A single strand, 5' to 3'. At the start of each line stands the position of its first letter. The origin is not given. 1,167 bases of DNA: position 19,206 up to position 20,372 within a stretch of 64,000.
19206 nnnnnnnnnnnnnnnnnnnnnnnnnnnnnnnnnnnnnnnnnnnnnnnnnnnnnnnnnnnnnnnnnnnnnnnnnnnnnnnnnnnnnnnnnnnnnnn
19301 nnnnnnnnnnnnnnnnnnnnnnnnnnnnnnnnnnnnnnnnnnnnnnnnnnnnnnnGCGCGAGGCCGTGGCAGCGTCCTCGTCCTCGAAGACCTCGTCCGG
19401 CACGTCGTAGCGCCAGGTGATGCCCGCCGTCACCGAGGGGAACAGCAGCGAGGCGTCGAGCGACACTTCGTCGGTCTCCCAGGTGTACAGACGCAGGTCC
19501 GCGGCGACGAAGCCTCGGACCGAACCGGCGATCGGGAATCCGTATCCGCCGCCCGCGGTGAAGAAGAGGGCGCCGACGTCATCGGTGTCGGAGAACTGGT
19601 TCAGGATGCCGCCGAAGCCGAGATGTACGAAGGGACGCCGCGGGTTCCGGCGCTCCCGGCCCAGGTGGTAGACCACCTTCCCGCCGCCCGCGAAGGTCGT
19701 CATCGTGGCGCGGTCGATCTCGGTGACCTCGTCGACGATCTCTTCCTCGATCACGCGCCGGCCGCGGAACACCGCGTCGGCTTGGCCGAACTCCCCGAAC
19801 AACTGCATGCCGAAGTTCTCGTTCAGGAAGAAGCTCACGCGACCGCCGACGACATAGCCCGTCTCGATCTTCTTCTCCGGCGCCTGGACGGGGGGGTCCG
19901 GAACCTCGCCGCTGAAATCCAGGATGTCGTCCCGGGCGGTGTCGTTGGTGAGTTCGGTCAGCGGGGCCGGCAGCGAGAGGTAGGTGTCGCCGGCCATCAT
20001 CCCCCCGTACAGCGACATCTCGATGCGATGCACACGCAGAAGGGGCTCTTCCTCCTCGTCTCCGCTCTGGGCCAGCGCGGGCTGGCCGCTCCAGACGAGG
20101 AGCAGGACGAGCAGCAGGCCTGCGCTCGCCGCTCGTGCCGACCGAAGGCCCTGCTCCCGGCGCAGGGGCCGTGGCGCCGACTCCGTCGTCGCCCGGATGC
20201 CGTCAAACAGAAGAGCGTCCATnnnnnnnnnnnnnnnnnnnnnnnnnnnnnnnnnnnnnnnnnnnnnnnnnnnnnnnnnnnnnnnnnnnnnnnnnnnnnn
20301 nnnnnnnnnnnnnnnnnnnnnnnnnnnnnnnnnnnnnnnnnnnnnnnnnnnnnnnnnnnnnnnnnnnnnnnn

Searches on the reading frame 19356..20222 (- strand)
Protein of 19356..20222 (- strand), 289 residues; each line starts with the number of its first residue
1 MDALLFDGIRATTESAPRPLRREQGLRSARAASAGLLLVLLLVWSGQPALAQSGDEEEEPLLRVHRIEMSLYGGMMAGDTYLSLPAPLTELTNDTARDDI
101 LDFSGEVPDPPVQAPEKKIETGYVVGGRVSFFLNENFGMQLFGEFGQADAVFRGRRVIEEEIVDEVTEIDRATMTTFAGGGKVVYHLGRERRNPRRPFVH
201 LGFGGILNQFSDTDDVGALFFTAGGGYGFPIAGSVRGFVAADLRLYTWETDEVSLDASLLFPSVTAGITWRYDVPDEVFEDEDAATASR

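Call 15: find_homologous_proteins(query=window:19356-20222:-)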
Query window:19356-20222:- (289 aa): 36 proteins with E <= 0.001 among 5037 candidates.
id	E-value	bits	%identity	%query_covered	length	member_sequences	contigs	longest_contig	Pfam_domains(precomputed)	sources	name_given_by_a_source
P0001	3.4e-174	596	93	100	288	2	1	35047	-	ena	-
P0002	2.1e-167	574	90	100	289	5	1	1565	-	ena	-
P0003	1.4e-146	505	88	89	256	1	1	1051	-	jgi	jgi:hypothetical protein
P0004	2.8e-103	363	71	79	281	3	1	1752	-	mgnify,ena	mgnify:FL=1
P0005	4.1e-100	353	62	92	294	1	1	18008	-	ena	-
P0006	5.0e-100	353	63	84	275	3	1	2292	-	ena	-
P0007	2.4e-99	350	66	80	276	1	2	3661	-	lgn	-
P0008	8.9e-97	342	67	80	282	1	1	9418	-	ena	-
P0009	6.0e-95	336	64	81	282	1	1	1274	-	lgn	-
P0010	3.3e-94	333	60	83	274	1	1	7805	-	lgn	-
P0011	2.2e-91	324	66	79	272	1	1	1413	-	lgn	-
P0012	2.5e-90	321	59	88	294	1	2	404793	PF13505.13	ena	-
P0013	3.4e-88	314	57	87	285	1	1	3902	-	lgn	-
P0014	7.5e-88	313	57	88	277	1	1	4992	PF13505.13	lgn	-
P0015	1.9e-87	311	57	85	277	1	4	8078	-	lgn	-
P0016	2.5e-87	311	63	82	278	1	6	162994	-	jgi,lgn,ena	-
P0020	1.7e-73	265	55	81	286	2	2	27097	-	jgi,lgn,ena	-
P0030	1.1e-61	227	49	74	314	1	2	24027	-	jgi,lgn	-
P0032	1.9e-54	203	45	81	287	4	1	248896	-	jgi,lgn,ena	-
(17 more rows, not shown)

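Call 16: find_encoding_contigs(protein=P0001, flank=4000, max_places=2)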
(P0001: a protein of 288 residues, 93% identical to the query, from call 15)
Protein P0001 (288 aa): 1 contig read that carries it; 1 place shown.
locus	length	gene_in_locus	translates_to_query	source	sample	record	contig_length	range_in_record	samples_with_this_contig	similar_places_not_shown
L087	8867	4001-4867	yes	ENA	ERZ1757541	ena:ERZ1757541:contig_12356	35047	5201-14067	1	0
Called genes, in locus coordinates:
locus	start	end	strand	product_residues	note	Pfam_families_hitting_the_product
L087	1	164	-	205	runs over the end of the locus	PF01330:RuvA_N, PF00633:HHH (faint), PF14520:HHH_5, PF07499:RuvA_C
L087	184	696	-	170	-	PF02075:RuvC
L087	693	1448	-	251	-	PF20772:TACO1_YebC_N, PF01709:Transcrip_reg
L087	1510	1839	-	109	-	PF00679:EFG_C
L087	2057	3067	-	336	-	PF22042:EF-G_D2, PF03144:GTP_EFTU_D2 (weak), PF14492:EFG_III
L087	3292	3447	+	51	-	-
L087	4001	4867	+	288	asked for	-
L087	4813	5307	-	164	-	-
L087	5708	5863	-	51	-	-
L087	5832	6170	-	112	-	PF03840:SecG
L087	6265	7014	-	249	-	PF00121:TIM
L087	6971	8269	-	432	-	PF00162:PGK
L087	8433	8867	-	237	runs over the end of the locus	-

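Call 17: find_encoding_contigs(protein=P0005, flank=4000, max_places=2)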
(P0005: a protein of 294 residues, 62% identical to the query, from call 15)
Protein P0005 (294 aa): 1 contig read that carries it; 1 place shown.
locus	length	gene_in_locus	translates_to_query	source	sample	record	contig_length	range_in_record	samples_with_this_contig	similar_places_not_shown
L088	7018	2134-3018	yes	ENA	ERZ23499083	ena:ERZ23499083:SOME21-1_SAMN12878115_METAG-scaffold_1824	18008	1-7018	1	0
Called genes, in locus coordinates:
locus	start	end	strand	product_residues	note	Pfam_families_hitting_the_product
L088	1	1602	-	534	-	?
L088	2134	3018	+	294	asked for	-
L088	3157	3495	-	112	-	-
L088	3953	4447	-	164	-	PF03840:SecG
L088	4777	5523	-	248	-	PF00121:TIM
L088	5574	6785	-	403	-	PF00162:PGK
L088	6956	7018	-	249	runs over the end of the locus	-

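Call 18: find_encoding_contigs(protein=P0012, flank=4000, max_places=2)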
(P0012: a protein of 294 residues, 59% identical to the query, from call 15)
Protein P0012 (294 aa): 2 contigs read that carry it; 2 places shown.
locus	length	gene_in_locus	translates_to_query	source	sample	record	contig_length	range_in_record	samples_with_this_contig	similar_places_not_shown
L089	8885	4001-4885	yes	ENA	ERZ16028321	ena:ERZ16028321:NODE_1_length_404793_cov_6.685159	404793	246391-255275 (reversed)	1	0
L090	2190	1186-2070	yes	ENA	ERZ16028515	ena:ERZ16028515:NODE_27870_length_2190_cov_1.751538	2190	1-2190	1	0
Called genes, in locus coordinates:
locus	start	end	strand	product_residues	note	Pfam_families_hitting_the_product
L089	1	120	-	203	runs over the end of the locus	PF01330:RuvA_N, PF00633:HHH (faint), PF14520:HHH_5, PF07499:RuvA_C (weak)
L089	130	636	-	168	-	PF02075:RuvC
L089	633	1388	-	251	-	PF20772:TACO1_YebC_N, PF01709:Transcrip_reg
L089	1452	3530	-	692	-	PF00009:GTP_EFTU, PF01926:MMR_HSR1 (faint), PF22042:EF-G_D2, PF03144:GTP_EFTU_D2 (weak), PF14492:EFG_III, PF03764:EFG_IV, PF00679:EFG_C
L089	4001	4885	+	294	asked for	PF13505:OMP_b-brl (weak)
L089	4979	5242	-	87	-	-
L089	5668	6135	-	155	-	PF03840:SecG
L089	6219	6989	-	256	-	PF00121:TIM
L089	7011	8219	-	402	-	PF00162:PGK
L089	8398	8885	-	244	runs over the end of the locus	-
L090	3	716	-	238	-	?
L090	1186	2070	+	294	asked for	PF13505:OMP_b-brl (weak)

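Call 19: find_encoding_contigs(protein=P0016, flank=4000, max_places=2)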
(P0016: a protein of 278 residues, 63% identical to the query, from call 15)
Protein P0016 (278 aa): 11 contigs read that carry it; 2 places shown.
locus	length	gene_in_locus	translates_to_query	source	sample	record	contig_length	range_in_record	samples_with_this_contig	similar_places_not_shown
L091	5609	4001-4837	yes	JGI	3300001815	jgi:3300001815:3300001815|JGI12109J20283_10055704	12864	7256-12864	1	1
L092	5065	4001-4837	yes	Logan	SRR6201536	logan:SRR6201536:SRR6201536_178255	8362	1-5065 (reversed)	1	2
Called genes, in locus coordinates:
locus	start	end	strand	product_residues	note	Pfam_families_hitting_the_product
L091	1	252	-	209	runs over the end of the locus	PF01330:RuvA_N, PF14520:HHH_5, PF07499:RuvA_C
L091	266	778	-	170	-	PF02075:RuvC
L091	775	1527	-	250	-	PF20772:TACO1_YebC_N, PF01709:Transcrip_reg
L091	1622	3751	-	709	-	PF00009:GTP_EFTU, PF22042:EF-G_D2, PF03144:GTP_EFTU_D2, PF14492:EFG_III, PF16658:RF3_C (weak), PF03764:EFG_IV, PF00679:EFG_C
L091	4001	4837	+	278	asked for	-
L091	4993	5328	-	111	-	-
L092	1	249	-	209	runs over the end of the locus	PF01330:RuvA_N, PF14520:HHH_5, PF07499:RuvA_C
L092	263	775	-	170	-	PF02075:RuvC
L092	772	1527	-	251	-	PF20772:TACO1_YebC_N, PF01709:Transcrip_reg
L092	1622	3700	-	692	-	PF00009:GTP_EFTU, PF22042:EF-G_D2, PF03144:GTP_EFTU_D2, PF14492:EFG_III, PF16658:RF3_C (weak), PF03764:EFG_IV, PF00679:EFG_C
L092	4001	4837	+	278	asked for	-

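Call 20: find_encoding_contigs(protein=P0020, flank=4000, max_places=2)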
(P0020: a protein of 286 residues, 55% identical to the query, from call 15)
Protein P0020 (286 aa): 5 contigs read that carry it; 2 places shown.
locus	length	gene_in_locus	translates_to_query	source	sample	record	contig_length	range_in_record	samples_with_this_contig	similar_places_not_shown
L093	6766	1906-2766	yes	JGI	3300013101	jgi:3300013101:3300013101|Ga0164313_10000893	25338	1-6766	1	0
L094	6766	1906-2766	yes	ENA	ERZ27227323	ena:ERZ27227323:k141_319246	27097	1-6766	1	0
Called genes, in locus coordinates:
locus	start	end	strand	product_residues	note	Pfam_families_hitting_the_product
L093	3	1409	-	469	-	?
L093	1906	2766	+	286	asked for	-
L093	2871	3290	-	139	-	-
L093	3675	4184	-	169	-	PF03840:SecG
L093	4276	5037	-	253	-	PF00121:TIM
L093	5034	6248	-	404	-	PF00162:PGK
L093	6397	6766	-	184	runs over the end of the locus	-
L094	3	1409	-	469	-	?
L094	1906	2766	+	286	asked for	-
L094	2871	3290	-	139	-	-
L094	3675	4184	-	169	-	PF03840:SecG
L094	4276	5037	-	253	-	PF00121:TIM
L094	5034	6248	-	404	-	PF00162:PGK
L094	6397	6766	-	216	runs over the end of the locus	-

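Call 21: find_encoding_contigs(protein=P0030, flank=4000, max_places=2)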
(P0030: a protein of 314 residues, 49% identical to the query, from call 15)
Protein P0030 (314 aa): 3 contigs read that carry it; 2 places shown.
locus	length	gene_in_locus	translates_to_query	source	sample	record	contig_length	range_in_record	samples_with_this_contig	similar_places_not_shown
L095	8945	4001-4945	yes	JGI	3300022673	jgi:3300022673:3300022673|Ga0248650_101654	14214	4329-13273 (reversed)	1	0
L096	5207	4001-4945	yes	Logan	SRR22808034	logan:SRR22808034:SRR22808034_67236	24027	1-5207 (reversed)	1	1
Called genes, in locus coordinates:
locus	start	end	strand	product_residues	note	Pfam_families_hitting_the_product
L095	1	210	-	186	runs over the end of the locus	PF01330:RuvA_N, PF00633:HHH (faint), PF14520:HHH_5, PF07499:RuvA_C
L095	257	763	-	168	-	PF02075:RuvC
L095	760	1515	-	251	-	PF20772:TACO1_YebC_N, PF01709:Transcrip_reg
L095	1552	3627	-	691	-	PF00009:GTP_EFTU, PF22042:EF-G_D2, PF03144:GTP_EFTU_D2, PF14492:EFG_III, PF03764:EFG_IV, PF00679:EFG_C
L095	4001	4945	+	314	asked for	-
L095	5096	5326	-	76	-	-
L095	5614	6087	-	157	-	-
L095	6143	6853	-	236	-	PF00121:TIM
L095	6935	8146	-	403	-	PF00162:PGK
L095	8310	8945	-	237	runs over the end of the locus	-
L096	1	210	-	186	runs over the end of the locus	PF01330:RuvA_N, PF00633:HHH (faint), PF14520:HHH_5, PF07499:RuvA_C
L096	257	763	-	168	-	PF02075:RuvC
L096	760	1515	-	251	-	PF20772:TACO1_YebC_N, PF01709:Transcrip_reg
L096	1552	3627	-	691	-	PF00009:GTP_EFTU, PF22042:EF-G_D2, PF03144:GTP_EFTU_D2, PF14492:EFG_III, PF03764:EFG_IV, PF00679:EFG_C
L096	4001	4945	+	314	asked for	-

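Call 22: find_encoding_contigs(protein=P0032, flank=4000, max_places=2)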
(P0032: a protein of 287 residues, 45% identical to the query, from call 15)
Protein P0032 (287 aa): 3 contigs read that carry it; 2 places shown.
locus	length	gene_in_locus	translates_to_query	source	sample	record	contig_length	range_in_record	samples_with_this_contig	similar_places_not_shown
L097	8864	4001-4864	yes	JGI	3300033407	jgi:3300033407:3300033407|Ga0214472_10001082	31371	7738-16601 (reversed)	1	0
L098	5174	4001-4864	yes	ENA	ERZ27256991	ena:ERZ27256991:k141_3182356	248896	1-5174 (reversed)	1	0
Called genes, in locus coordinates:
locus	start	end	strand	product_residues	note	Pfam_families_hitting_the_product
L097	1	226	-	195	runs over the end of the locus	PF01330:RuvA_N, PF00633:HHH (faint), PF14520:HHH_5, PF07499:RuvA_C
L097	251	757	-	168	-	PF02075:RuvC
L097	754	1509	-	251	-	PF20772:TACO1_YebC_N, PF01709:Transcrip_reg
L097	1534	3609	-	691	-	PF00009:GTP_EFTU, PF22042:EF-G_D2, PF03144:GTP_EFTU_D2 (weak), PF14492:EFG_III, PF16658:RF3_C (weak), PF03764:EFG_IV, PF00679:EFG_C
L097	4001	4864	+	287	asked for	-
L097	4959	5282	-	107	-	-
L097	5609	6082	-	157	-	-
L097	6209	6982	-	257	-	PF00121:TIM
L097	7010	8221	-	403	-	PF00162:PGK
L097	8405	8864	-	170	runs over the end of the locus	PF00156:Pribosyltran (weak)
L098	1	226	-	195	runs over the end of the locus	PF01330:RuvA_N, PF00633:HHH (faint), PF14520:HHH_5, PF07499:RuvA_C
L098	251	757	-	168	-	PF02075:RuvC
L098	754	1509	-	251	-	PF20772:TACO1_YebC_N, PF01709:Transcrip_reg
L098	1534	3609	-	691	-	PF00009:GTP_EFTU, PF22042:EF-G_D2, PF03144:GTP_EFTU_D2 (weak), PF14492:EFG_III, PF16658:RF3_C (weak), PF03764:EFG_IV, PF00679:EFG_C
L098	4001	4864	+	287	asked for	-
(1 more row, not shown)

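Call 23: find_encoding_contigs(protein=P0008, flank=4000, max_places=2)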
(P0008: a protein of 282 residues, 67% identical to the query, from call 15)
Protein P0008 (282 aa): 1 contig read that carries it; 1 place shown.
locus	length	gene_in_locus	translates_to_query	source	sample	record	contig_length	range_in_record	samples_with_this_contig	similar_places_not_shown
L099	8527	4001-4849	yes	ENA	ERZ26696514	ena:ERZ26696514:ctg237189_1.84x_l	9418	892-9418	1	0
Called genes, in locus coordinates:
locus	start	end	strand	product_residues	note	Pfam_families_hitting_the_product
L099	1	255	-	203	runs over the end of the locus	PF01330:RuvA_N, PF00633:HHH (faint), PF14520:HHH_5, PF07499:RuvA_C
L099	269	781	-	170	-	PF02075:RuvC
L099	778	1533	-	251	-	PF20772:TACO1_YebC_N, PF01709:Transcrip_reg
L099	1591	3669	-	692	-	PF00009:GTP_EFTU, PF22042:EF-G_D2, PF03144:GTP_EFTU_D2 (weak), PF14492:EFG_III, PF03764:EFG_IV, PF00679:EFG_C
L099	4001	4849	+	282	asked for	-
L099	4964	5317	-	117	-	-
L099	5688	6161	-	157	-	PF03840:SecG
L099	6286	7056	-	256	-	PF00121:TIM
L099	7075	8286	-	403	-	PF00162:PGK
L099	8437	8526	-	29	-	?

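Call 29: find_encoding_contigs(protein=P0010, flank=3000, max_places=3)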
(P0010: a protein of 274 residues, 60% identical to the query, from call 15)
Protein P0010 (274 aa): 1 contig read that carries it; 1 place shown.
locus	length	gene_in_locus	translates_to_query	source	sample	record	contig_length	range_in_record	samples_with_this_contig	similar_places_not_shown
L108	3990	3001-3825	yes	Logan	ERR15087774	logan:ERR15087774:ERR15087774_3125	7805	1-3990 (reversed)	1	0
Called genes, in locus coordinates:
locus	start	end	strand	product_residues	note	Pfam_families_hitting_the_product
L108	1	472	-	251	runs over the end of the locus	PF20772:TACO1_YebC_N, PF01709:Transcrip_reg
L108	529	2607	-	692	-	PF00009:GTP_EFTU, PF22042:EF-G_D2, PF03144:GTP_EFTU_D2, PF14492:EFG_III, PF16658:RF3_C (weak), PF03764:EFG_IV, PF00679:EFG_C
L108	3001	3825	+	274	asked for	-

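Call 30: find_encoding_contigs(protein=P0015, flank=3000, max_places=3)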
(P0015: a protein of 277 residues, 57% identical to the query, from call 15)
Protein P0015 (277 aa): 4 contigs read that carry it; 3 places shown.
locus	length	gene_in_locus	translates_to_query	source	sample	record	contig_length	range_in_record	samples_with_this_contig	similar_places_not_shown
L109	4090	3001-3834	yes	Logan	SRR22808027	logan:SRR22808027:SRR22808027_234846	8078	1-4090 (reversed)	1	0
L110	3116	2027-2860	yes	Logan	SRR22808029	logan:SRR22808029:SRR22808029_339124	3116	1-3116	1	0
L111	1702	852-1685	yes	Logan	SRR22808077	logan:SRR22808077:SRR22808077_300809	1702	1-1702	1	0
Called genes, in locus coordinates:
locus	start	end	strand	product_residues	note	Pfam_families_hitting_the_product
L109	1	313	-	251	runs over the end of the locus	PF20772:TACO1_YebC_N, PF01709:Transcrip_reg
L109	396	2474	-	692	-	PF00009:GTP_EFTU, PF22042:EF-G_D2, PF03144:GTP_EFTU_D2, PF14492:EFG_III, PF03764:EFG_IV, PF00679:EFG_C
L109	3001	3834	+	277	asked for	-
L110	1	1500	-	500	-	?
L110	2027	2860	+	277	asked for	-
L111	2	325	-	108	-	?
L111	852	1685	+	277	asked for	-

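Call 31: find_encoding_contigs(protein=P0014, flank=3000, max_places=3)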
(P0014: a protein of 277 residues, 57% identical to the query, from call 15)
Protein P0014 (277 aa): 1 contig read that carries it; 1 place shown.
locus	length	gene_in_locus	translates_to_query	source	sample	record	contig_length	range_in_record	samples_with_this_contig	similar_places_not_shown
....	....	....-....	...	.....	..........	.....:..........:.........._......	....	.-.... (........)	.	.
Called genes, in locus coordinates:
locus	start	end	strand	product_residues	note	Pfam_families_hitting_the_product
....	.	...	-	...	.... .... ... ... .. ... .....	?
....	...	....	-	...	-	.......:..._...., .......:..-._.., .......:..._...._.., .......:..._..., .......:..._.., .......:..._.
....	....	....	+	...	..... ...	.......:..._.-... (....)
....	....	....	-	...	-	-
